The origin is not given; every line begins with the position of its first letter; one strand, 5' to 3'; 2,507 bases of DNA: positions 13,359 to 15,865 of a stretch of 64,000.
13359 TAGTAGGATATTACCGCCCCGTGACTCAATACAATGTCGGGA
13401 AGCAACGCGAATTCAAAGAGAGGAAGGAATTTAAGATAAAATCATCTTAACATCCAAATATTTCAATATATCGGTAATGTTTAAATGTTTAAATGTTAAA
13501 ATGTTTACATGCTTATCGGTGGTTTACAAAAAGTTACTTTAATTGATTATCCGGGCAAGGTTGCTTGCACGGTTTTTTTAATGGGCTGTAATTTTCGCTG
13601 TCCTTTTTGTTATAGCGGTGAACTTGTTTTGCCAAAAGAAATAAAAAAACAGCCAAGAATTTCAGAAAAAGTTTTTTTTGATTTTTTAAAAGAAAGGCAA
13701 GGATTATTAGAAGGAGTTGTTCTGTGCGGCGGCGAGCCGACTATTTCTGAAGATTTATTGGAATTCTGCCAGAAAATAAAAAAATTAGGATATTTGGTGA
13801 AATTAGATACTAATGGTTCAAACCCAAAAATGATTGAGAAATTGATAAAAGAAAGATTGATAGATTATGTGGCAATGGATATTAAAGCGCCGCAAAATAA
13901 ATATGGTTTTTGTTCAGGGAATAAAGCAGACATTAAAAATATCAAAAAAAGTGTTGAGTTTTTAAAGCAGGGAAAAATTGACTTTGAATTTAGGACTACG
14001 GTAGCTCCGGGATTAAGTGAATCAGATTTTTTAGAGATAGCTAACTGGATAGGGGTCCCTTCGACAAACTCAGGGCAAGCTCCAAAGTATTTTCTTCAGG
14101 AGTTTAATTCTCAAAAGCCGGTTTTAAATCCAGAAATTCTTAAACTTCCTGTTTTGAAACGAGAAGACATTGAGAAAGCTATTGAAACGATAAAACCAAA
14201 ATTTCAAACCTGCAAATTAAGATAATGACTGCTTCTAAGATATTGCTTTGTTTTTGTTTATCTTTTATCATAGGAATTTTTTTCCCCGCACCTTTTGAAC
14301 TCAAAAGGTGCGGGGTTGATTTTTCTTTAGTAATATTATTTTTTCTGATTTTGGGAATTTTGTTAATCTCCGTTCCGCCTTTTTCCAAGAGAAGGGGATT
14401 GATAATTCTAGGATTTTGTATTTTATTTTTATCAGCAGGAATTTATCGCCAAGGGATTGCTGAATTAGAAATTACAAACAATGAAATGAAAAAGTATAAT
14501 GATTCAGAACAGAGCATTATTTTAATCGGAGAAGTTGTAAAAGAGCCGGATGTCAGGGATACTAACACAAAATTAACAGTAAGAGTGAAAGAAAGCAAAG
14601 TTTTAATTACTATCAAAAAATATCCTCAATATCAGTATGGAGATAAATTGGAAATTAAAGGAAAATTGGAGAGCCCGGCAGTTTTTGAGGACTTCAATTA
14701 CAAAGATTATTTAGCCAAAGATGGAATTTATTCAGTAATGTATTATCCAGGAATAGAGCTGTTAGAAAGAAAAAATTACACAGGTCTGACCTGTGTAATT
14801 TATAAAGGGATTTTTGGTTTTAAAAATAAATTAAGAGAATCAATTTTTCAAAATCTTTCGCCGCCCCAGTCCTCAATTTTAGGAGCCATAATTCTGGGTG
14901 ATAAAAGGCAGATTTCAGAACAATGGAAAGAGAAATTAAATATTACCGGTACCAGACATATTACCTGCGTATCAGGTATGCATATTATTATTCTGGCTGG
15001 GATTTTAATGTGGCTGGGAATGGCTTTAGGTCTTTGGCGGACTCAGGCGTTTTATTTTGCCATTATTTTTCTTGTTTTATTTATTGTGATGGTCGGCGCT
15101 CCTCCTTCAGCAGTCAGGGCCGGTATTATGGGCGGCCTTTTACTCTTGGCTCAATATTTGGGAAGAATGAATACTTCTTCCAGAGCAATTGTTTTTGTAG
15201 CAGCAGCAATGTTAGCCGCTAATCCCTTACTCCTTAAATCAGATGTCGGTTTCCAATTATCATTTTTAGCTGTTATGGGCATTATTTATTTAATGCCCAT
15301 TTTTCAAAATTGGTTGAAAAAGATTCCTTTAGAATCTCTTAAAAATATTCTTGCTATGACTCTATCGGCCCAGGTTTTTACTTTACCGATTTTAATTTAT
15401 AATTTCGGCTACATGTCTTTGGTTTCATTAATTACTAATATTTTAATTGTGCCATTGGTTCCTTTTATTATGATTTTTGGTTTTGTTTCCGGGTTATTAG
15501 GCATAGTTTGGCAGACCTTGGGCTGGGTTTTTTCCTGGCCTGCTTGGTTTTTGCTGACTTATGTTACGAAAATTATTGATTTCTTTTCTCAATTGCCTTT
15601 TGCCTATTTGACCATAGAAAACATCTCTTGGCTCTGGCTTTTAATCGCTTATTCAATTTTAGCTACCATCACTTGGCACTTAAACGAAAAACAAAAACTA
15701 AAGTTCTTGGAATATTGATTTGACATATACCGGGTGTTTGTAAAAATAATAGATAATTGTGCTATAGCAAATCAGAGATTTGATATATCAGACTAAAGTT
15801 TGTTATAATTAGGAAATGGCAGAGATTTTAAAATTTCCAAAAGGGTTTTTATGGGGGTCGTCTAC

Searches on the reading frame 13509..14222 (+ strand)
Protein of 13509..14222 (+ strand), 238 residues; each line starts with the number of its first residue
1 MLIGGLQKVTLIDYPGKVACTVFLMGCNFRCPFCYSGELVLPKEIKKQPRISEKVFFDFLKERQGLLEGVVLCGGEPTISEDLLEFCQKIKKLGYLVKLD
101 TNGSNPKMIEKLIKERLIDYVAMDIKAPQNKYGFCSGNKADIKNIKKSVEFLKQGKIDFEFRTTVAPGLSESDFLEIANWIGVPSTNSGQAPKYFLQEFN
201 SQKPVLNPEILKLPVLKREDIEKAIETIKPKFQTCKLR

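Call 3: search_protein_families(library=pfam, proteins=[window:13509-14222:+], max_evalue=0.01)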
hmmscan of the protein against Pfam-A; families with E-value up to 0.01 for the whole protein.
window:13509-14222:+ (238 aa): 2 families
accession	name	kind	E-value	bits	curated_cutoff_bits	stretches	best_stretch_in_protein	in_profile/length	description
PF04055.27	Radical_SAM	-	2.1e-21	77.3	29.5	1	24-181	4-166/166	Radical SAM superfamily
PF13353.11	Fer4_12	-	4.1e-09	37.3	22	1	18-121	6-109/137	4Fe-4S single cluster domain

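Call 4: search_protein_families(library=ncbifam, proteins=[window:13509-14222:+], max_evalue=0.01)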
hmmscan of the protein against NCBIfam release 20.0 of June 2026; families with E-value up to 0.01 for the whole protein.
window:13509-14222:+ (238 aa): 51 families (the best 25 are shown)
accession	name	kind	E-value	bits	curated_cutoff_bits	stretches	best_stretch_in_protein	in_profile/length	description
TIGR02495.1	NrdG2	equivalog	3.1e-62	209.4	131.15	1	3-199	2-192/193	anaerobic ribonucleoside-triphosphate reductase activating protein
TIGR04041.1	activase_YjjW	hypoth_equivalog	1.2e-14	54.5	250.2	1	56-179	98-222/276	YjjW family glycine radical enzyme activase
TIGR02493.1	PFLA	equivalog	7.7e-14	51.6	231.75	1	7-173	6-173/235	pyruvate formate-lyase-activating protein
TIGR04317.1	W_rSAM_matur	equivalog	3.1e-12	46.3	380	1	26-157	13-141/349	tungsten cofactor oxidoreductase radical SAM maturase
TIGR03963.1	rSAM_QueE_Clost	equivalog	1.1e-11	44.9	260.1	1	16-131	18-128/219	putative 7-carboxy-7-deazaguanine synthase QueE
TIGR02494.1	PFLE_PFLC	subfamily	1.4e-10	40.9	174.35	2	69-173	126-229/293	glycyl-radical enzyme activating protein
NF038283.1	viperin_w_prok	equivalog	4.1e-10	39.3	180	1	25-164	10-161/281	viperin family antiviral radical SAM protein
TIGR02491.1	NrdG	equivalog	5.4e-09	36.2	126.1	1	7-92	6-92/154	anaerobic ribonucleoside-triphosphate reductase activating protein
NF045646.2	rSAM_Se_TrsS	equivalog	8.2e-09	34.5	490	1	20-177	86-247/441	radical SAM (seleno)protein TrsS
TIGR04051.1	rSAM_NirJ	equivalog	9.6e-09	34.7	515.45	1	25-166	10-149/354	heme d1 biosynthesis radical SAM protein NirJ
NF043069.1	T4HPD_activ_SAM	equivalog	2.2e-08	33.9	425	1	68-147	125-207/299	trans-4-hydroxy-L-proline dehydratase activase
TIGR02826.1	RNR_activ_nrdG3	equivalog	2.6e-08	33.9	151.7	1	8-93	6-87/148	anaerobic ribonucleoside-triphosphate reductase activating protein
TIGR03972.1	rSAM_TYW1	equivalog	3.6e-08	32.9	317.95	1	75-173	128-227/297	4-demethylwyosine synthase TYW1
TIGR04003.1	rSAM_BssD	equivalog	1.1e-07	31.4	496.45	1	2-38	2-37/314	[benzylsuccinate synthase]-activating enzyme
TIGR02666.1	moaA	equivalog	1.5e-07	30.7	284.05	1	27-123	20-120/336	GTP 3',8-cyclase MoaA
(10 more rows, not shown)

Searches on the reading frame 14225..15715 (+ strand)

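Call 45: search_protein_families(library=pfam, proteins=[window:14225-15715:+], max_evalue=0.00001)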
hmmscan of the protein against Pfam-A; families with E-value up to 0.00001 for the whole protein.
window:14225-15715:+ (497 aa): 2 families
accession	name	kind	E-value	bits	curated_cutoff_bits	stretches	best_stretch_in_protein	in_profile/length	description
PF03772.21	Competence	-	2.6e-59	201.2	23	1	222-486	1-267/270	Competence protein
PF13567.11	DUF4131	-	2.1e-19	70.3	31.6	1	35-179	7-164/165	Domain of unknown function (DUF4131)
